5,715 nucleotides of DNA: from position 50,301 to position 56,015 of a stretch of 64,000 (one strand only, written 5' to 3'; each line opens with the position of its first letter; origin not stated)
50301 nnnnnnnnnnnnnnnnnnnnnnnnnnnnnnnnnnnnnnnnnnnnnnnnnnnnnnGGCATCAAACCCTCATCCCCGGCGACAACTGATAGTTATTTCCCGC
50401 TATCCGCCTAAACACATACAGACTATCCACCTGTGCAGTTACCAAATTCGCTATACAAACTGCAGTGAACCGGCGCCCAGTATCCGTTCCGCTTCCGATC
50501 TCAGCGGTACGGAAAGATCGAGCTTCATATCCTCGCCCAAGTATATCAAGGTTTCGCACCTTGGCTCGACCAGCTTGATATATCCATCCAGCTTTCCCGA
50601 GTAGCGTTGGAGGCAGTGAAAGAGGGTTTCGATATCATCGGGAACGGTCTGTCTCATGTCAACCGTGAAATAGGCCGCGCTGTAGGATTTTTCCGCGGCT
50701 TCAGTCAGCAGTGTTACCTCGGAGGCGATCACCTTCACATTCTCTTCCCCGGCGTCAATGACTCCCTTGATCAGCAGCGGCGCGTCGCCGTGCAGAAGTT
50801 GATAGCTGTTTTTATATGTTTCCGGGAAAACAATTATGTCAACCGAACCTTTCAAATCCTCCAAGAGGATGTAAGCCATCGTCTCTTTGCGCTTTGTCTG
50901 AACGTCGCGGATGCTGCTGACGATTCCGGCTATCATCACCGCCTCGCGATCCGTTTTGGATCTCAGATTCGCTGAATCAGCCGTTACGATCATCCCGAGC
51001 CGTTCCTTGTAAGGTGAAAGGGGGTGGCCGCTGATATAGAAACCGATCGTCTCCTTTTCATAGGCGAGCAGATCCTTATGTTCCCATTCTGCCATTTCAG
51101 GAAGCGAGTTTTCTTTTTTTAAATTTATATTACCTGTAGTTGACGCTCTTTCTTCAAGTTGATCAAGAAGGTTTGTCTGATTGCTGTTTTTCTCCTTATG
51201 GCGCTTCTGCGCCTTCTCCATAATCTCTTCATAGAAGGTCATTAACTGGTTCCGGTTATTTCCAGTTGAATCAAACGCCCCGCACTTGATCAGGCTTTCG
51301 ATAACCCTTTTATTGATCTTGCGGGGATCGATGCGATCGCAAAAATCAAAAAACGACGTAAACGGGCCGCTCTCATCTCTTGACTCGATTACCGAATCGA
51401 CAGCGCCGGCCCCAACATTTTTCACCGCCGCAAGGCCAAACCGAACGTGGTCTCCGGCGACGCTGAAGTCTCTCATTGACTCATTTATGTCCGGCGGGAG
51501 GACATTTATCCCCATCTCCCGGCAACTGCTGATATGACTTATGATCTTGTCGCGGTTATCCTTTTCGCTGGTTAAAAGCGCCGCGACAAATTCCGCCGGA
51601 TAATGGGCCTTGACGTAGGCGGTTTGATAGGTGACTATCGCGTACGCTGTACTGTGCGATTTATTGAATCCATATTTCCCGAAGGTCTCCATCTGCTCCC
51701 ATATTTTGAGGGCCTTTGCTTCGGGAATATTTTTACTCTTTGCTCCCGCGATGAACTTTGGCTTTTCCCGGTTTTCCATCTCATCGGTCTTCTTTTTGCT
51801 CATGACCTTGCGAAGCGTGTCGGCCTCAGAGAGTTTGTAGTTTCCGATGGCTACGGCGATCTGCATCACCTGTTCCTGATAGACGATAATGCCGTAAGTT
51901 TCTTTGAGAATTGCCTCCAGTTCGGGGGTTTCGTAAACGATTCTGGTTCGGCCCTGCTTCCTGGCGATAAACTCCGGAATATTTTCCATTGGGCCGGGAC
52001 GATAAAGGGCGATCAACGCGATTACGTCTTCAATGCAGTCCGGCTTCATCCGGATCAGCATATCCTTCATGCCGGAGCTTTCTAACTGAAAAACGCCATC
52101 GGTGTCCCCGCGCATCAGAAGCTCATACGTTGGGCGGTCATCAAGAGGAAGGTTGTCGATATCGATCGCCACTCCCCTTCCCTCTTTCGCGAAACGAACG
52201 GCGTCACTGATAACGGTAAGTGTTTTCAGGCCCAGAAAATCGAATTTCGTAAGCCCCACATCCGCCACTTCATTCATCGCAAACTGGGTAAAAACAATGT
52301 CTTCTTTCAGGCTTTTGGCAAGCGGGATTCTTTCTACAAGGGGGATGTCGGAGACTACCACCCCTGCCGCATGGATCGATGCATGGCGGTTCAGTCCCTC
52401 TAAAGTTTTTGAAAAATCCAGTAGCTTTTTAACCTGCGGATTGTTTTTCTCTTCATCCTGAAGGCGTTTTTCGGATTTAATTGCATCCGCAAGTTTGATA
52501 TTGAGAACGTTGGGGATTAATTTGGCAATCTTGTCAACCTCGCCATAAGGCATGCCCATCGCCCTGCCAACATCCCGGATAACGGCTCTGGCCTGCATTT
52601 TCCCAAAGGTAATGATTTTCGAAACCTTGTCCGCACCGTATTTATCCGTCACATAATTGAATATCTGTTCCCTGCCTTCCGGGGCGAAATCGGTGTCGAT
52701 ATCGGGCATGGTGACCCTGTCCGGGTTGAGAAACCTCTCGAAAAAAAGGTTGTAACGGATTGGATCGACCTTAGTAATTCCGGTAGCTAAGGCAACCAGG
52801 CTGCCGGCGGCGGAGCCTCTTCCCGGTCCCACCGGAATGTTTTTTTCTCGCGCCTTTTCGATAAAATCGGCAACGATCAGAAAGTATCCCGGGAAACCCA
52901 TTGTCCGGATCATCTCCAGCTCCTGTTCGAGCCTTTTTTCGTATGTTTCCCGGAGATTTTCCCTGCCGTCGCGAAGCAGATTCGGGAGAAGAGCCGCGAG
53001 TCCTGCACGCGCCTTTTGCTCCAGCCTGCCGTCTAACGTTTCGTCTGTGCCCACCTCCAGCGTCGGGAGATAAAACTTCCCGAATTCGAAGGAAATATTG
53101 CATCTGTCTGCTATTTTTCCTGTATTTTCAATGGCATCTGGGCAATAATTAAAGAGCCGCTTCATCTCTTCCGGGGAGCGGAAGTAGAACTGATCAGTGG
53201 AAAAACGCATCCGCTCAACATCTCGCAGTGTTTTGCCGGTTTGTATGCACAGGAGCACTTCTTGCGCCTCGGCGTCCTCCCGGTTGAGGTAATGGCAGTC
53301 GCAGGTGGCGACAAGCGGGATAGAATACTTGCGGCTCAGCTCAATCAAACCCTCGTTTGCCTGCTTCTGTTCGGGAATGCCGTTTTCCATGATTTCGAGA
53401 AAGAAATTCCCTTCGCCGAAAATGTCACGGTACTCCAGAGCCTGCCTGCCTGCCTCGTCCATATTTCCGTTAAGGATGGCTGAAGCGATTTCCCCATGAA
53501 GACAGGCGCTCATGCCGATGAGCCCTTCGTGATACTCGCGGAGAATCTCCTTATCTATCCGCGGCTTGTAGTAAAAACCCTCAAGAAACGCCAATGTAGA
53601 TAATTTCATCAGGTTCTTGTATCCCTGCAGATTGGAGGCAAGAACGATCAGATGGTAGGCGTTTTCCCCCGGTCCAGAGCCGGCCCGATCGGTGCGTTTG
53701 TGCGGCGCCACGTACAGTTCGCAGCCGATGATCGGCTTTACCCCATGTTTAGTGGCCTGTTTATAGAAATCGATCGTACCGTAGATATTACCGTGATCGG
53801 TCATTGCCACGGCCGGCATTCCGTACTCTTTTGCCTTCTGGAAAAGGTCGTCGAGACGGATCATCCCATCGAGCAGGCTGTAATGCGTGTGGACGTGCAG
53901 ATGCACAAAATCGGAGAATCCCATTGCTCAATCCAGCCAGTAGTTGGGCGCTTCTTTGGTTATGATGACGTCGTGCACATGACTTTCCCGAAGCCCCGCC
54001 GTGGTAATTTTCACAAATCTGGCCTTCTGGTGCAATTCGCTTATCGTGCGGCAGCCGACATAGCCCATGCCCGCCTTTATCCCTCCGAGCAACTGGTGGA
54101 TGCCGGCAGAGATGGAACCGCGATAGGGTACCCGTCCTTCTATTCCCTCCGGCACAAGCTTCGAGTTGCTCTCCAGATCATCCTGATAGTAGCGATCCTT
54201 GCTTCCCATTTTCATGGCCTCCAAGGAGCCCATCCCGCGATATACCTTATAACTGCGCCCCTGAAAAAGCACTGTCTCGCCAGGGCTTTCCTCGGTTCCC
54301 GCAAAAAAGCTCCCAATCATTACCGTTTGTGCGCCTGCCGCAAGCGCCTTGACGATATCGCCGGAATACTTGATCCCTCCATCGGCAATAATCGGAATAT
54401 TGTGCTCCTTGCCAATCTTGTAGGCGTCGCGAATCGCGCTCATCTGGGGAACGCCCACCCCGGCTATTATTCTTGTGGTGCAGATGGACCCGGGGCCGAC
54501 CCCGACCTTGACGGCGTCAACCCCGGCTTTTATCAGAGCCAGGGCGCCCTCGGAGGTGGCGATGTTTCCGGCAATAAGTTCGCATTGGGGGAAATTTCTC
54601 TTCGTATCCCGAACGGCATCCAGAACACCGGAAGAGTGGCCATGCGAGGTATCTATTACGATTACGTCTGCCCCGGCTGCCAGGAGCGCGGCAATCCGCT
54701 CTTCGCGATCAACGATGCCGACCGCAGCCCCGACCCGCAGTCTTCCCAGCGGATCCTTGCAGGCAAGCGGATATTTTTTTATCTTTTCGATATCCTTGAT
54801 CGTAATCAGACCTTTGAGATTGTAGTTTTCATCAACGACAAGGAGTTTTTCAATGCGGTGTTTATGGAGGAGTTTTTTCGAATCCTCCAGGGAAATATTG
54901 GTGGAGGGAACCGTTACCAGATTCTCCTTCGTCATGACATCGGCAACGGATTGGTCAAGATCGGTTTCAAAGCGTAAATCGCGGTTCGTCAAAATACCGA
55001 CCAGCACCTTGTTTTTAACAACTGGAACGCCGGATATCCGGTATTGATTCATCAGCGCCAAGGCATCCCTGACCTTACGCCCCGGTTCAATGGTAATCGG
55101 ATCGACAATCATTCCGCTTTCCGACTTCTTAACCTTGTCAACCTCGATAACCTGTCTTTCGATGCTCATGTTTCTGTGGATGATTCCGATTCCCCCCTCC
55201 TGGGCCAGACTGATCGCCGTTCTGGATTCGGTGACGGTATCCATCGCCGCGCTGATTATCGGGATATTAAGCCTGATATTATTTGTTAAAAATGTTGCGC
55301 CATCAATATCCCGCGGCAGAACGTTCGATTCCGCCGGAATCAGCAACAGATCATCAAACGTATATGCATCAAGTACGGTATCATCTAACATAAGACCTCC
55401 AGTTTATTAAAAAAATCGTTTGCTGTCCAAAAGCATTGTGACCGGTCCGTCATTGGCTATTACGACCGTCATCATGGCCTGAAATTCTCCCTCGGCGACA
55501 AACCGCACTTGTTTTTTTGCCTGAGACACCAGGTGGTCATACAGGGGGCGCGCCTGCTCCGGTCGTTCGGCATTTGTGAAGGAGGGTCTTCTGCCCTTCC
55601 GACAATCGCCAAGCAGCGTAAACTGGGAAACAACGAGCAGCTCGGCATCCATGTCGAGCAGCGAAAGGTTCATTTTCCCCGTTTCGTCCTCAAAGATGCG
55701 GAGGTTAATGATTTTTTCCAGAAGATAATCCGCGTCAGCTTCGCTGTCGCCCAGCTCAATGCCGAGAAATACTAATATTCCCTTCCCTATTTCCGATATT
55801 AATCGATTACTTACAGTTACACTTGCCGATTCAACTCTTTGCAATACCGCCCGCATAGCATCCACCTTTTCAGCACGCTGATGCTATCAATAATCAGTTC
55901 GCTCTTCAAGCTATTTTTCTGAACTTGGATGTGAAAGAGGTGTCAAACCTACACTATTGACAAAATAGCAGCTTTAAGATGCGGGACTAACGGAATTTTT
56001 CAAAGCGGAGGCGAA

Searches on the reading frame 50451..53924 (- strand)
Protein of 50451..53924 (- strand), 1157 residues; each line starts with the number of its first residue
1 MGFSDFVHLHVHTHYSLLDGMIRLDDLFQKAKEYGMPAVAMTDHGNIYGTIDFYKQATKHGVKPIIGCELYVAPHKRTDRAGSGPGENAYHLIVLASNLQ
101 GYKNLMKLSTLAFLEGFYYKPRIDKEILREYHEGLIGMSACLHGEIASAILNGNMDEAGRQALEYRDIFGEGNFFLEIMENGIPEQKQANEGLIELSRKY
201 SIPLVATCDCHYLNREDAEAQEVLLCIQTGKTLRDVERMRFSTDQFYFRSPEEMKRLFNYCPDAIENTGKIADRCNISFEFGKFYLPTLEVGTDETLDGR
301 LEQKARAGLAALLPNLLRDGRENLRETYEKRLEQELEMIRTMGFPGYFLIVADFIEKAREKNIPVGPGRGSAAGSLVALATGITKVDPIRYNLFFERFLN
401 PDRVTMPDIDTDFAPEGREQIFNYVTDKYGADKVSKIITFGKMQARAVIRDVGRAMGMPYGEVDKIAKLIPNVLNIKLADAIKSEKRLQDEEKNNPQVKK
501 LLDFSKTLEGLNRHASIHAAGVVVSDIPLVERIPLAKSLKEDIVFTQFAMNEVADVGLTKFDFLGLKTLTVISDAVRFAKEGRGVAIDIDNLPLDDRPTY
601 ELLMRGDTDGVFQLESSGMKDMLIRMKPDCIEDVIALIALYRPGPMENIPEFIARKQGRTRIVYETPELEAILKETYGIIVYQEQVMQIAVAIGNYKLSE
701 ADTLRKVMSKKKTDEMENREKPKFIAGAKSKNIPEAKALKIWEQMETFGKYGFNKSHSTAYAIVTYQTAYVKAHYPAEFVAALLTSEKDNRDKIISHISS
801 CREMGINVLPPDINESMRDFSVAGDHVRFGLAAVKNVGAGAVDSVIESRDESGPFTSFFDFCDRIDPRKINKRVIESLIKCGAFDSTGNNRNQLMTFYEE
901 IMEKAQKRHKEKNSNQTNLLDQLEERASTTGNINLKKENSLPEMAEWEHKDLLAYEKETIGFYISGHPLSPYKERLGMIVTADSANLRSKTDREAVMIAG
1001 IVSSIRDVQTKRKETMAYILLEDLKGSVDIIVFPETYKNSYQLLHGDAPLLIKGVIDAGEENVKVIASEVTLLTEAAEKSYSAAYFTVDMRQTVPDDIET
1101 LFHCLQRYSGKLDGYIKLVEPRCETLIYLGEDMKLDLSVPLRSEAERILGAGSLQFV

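Call 41: search_protein_families(library=pfam, proteins=[window:50451-53924:-], max_evalue=0.00001)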
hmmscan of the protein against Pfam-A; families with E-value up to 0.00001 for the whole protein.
window:50451-53924:- (1157 aa): 5 families
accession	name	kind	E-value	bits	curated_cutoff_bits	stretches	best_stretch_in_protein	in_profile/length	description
PF07733.18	DNA_pol3_alpha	-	3.5e-96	322.2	23.9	1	301-565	3-260/260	Bacterial DNA polymerase III alpha NTPase domain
PF17657.6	DNA_pol3_finger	-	6.7e-62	208.1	22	1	568-732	1-166/166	Bacterial DNA polymerase III alpha subunit finger domain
PF02811.25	PHP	-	2.3e-61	207.3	26.4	1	8-180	1-163/164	PHP domain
PF14579.12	HHH_6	-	1.6e-33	115.2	25.6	1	805-894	1-90/90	Helix-hairpin-helix motif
PF01336.31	tRNA_anti-codon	-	2.7e-08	34.1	27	1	996-1073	1-75/75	OB-fold nucleic acid binding domain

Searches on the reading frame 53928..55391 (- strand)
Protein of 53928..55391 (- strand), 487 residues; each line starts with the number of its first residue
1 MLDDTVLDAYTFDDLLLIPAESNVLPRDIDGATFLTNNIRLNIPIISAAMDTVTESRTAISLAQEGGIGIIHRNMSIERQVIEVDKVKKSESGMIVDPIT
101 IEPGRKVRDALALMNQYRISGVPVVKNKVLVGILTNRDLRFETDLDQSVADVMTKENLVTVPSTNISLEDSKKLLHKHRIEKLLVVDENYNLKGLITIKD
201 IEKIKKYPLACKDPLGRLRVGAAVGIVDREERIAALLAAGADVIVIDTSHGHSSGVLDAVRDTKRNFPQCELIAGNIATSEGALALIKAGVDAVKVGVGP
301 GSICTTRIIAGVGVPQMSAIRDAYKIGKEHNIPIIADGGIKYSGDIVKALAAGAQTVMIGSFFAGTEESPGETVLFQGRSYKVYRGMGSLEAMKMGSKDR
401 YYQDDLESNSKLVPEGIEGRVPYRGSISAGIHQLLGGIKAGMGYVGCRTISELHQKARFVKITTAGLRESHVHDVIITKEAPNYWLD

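Call 41: search_protein_families(library=pfam, proteins=[window:53928-55391:-], max_evalue=0.00001)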
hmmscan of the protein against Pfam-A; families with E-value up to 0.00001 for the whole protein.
window:53928-55391:- (487 aa): 4 families
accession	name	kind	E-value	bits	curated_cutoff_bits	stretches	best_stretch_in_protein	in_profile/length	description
PF00478.31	IMPDH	-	4.8e-161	535.9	25.6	1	9-473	1-345/345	IMP dehydrogenase / GMP reductase domain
PF00571.33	CBS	-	1.1e-19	71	24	2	94-140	5-52/57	CBS domain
PF03060.21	NMO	-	1.9e-09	37.8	28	1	275-373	141-235/331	Nitronate monooxygenase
PF01070.24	FMN_dh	-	1.5e-07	31.2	24.9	1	276-363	225-305/350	FMN-dependent dehydrogenase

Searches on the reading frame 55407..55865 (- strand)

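Call 41: search_protein_families(library=pfam, proteins=[window:55407-55865:-], max_evalue=0.00001)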
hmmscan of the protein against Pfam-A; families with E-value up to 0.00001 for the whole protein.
window:55407-55865:- (152 aa): 1 family
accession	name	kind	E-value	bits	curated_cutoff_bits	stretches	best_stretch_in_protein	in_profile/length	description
PF02580.21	Tyr_Deacylase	-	4.4e-58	196.1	25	1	5-147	1-144/144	D-Tyr-tRNA(Tyr) deacylase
